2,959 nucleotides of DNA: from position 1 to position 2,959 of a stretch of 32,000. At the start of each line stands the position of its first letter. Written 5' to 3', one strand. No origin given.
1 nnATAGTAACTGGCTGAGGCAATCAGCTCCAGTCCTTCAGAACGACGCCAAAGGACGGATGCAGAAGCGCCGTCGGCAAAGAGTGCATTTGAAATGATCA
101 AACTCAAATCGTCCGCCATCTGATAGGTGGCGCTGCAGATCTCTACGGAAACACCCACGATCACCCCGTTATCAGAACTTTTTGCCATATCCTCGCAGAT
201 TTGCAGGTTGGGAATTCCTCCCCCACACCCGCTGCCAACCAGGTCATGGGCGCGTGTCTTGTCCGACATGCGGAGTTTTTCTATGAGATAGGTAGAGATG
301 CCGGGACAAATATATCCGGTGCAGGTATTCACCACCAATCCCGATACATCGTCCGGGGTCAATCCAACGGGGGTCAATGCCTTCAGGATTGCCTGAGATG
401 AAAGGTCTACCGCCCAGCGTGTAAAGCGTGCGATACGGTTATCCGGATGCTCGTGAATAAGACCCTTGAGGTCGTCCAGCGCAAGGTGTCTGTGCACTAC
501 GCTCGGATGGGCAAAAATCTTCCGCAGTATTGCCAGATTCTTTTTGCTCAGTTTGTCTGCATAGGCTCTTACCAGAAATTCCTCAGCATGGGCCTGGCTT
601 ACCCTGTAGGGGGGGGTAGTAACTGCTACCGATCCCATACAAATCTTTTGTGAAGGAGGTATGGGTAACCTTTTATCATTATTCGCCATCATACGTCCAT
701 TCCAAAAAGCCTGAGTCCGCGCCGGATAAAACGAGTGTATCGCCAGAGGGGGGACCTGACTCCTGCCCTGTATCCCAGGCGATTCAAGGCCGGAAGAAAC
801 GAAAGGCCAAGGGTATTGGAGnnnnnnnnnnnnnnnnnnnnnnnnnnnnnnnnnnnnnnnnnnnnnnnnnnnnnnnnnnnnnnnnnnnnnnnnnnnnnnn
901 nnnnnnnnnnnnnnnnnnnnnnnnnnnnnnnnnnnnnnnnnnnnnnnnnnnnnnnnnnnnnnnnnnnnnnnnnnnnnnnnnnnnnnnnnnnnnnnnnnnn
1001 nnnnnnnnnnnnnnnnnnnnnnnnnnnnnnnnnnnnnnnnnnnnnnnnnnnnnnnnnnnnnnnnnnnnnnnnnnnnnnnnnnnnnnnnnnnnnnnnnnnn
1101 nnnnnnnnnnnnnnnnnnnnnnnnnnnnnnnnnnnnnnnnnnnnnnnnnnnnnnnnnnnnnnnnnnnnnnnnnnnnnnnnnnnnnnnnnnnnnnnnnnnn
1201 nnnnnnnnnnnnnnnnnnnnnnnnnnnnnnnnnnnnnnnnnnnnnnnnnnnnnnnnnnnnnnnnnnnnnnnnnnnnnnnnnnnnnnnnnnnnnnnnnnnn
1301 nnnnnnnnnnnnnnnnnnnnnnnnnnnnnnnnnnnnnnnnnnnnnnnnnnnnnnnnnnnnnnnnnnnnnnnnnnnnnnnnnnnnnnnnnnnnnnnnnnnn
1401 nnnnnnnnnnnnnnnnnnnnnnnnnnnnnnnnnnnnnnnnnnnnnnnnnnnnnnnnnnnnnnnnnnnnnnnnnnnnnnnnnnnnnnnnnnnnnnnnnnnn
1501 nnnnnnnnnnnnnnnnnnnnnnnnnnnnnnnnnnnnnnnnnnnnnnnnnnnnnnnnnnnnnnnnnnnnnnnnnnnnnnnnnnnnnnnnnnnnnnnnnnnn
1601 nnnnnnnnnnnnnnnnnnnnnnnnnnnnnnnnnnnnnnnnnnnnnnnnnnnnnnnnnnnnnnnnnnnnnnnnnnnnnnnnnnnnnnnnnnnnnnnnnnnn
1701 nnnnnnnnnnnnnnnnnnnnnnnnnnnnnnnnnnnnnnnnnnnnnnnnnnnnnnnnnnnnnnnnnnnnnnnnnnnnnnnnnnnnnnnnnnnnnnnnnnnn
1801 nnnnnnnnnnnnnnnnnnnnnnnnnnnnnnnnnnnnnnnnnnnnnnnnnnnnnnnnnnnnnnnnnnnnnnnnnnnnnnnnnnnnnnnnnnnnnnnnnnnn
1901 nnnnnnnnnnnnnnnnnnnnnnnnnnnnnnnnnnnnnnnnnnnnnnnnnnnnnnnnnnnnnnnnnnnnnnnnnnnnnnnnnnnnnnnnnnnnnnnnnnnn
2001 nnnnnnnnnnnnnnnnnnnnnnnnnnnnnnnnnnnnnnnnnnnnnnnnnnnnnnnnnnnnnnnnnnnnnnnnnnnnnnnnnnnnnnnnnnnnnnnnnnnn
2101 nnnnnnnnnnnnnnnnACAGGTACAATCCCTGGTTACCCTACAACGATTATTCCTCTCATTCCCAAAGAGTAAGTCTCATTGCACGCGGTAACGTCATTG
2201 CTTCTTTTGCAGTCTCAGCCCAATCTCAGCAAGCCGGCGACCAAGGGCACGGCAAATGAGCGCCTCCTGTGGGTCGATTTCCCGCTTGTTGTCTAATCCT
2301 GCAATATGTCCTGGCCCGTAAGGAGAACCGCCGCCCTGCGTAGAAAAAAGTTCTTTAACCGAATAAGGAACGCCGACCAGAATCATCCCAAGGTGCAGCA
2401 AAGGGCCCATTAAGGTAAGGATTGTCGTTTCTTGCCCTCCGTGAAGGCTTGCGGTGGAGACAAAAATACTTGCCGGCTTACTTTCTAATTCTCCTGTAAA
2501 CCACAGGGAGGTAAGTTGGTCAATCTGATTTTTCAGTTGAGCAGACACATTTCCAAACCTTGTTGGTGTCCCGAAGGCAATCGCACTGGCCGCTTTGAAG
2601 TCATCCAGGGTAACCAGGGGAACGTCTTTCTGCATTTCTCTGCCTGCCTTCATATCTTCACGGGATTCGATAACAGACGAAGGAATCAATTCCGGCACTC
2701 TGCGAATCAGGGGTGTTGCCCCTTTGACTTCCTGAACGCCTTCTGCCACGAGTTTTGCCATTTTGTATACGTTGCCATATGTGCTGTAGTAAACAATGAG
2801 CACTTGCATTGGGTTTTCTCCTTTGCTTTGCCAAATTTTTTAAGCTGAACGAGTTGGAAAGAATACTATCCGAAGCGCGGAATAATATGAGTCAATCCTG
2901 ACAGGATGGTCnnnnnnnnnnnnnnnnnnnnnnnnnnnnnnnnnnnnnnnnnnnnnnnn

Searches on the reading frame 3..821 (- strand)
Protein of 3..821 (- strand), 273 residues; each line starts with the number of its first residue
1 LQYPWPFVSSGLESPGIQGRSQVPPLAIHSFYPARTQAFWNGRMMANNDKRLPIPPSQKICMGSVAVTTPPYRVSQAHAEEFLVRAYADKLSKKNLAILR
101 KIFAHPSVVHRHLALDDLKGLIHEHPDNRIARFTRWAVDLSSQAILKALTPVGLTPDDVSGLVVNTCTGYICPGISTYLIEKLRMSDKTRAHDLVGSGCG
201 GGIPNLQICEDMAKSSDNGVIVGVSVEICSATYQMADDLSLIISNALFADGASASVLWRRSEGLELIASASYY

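Call 9: search_protein_families(library=pfam, proteins=[window:3-821:-], max_evalue=0.01)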
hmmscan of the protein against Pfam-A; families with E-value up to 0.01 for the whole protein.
window:3-821:- (273 aa): 3 families
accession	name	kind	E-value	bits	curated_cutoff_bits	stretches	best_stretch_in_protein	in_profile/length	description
PF08392.18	FAE1_CUT1_RppA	-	1.2e-14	54.8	27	1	89-259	38-205/290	FAE1/Type III polyketide synthase-like protein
PF00195.25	Chal_sti_synt_N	-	2.8e-10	40.5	27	1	129-256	91-220/225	Chalcone and stilbene synthases, N-terminal domain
PF08545.16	ACP_syn_III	-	0.0017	18.6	24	1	197-268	5-73/80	3-Oxoacyl-[acyl-carrier-protein (ACP)] synthase III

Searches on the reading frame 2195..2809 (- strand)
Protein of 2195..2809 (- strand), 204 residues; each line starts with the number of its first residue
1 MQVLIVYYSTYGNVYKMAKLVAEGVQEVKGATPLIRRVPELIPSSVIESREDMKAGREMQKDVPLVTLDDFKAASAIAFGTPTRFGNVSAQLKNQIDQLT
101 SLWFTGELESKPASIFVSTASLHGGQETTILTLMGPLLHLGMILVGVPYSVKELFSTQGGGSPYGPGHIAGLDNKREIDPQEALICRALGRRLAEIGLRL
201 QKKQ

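Call 9: search_protein_families(library=pfam, proteins=[window:2195-2809:-], max_evalue=0.01)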
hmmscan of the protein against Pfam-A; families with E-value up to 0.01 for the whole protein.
window:2195-2809:- (204 aa): 3 families
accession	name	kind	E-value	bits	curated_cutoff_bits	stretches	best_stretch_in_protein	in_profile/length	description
PF03358.20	FMN_red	-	9.5e-13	48.4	24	1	1-147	1-142/152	NADPH-dependent FMN reductase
PF00258.30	Flavodoxin_1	-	1.3e-06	29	25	1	5-129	1-131/143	Flavodoxin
PF02525.22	Flavodoxin_2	-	0.0005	20.3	27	1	1-122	1-137/198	Flavodoxin-like fold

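Call 11: find_encoding_contigs(protein=window:2195-2809:-, flank=4000, max_places=6)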
Protein window:2195-2809:- (204 aa): 22 contigs read that carry it; 6 places shown.
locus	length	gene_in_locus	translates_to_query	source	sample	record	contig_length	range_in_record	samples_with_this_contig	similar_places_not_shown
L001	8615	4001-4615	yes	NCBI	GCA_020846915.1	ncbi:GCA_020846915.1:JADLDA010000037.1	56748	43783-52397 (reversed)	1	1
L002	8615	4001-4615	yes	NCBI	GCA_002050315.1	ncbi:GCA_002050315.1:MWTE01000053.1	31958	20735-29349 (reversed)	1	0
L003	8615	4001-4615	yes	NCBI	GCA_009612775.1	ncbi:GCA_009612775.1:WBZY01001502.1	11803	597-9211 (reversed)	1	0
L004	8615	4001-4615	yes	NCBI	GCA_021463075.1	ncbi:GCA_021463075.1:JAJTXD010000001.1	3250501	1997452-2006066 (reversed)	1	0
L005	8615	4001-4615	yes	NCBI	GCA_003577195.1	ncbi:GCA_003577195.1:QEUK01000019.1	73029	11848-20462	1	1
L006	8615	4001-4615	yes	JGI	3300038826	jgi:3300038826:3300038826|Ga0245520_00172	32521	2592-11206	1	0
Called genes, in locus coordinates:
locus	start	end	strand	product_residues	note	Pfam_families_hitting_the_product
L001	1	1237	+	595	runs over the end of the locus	PF04205:FMN_bind (faint), PF02424:ApbE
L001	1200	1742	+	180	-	PF27139:Aq_1264_TM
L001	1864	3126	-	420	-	PF16491:Peptidase_M48_N, PF05569:Peptidase_M56 (weak), PF01435:Peptidase_M48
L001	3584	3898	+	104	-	-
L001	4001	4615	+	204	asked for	PF00258:Flavodoxin_1 (weak), PF03358:FMN_red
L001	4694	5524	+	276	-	PF02310:B12-binding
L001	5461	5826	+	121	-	PF04055:Radical_SAM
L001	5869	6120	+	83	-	-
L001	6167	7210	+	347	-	PF00195:Chal_sti_synt_N, PF08392:FAE1_CUT1_RppA, PF02797:Chal_sti_synt_C, PF08541:ACP_syn_III_C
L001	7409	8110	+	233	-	-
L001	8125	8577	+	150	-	PF00383:dCMP_cyt_deam_1, PF14437:MafB19-deam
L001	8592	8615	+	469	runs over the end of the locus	PF13435:Cytochrome_C554 (faint), PF14522:Cytochrome_C7 (faint), PF13447:Multi-haem_cyto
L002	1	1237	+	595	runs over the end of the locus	PF04205:FMN_bind (faint), PF02424:ApbE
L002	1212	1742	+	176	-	PF27139:Aq_1264_TM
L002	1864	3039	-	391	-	PF16491:Peptidase_M48_N, PF05569:Peptidase_M56 (weak), PF01435:Peptidase_M48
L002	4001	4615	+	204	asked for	PF00258:Flavodoxin_1 (weak), PF03358:FMN_red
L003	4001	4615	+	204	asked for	PF00258:Flavodoxin_1 (weak), PF03358:FMN_red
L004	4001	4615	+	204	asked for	PF00258:Flavodoxin_1 (weak), PF03358:FMN_red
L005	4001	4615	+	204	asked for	PF00258:Flavodoxin_1 (weak), PF03358:FMN_red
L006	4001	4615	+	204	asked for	PF00258:Flavodoxin_1 (weak), PF03358:FMN_red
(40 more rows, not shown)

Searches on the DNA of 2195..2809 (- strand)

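Call 14: search_rna_families(sources=[L001, L002, L003, L004, L005, L006], threshold=gathering)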
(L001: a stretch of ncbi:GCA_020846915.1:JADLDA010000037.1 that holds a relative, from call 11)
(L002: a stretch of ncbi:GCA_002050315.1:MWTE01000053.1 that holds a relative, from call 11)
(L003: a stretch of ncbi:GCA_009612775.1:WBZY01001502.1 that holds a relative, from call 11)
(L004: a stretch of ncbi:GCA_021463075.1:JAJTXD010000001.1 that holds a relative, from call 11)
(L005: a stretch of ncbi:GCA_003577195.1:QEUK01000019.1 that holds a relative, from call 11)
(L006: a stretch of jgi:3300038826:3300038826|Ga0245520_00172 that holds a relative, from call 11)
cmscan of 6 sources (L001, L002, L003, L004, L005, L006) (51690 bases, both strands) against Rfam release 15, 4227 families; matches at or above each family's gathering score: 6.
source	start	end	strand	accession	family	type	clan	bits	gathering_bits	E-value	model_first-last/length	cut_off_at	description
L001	3348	3471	+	RF01051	c-di-GMP-I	Cis-reg; riboswitch;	CL00126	58.2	35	7e-09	1-87/87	no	c-di-GMP-I riboswitch aptamer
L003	3348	3471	+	RF01051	c-di-GMP-I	Cis-reg; riboswitch;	CL00126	58.2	35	7e-09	1-87/87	no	c-di-GMP-I riboswitch aptamer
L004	3348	3471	+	RF01051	c-di-GMP-I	Cis-reg; riboswitch;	CL00126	58.2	35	7e-09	1-87/87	no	c-di-GMP-I riboswitch aptamer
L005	3348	3471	+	RF01051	c-di-GMP-I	Cis-reg; riboswitch;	CL00126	58.2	35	7e-09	1-87/87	no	c-di-GMP-I riboswitch aptamer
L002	3348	3471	+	RF01051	c-di-GMP-I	Cis-reg; riboswitch;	CL00126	58.1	35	7.2e-09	1-87/87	no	c-di-GMP-I riboswitch aptamer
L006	3348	3471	+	RF01051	c-di-GMP-I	Cis-reg; riboswitch;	CL00126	58.1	35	7.2e-09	1-87/87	no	c-di-GMP-I riboswitch aptamer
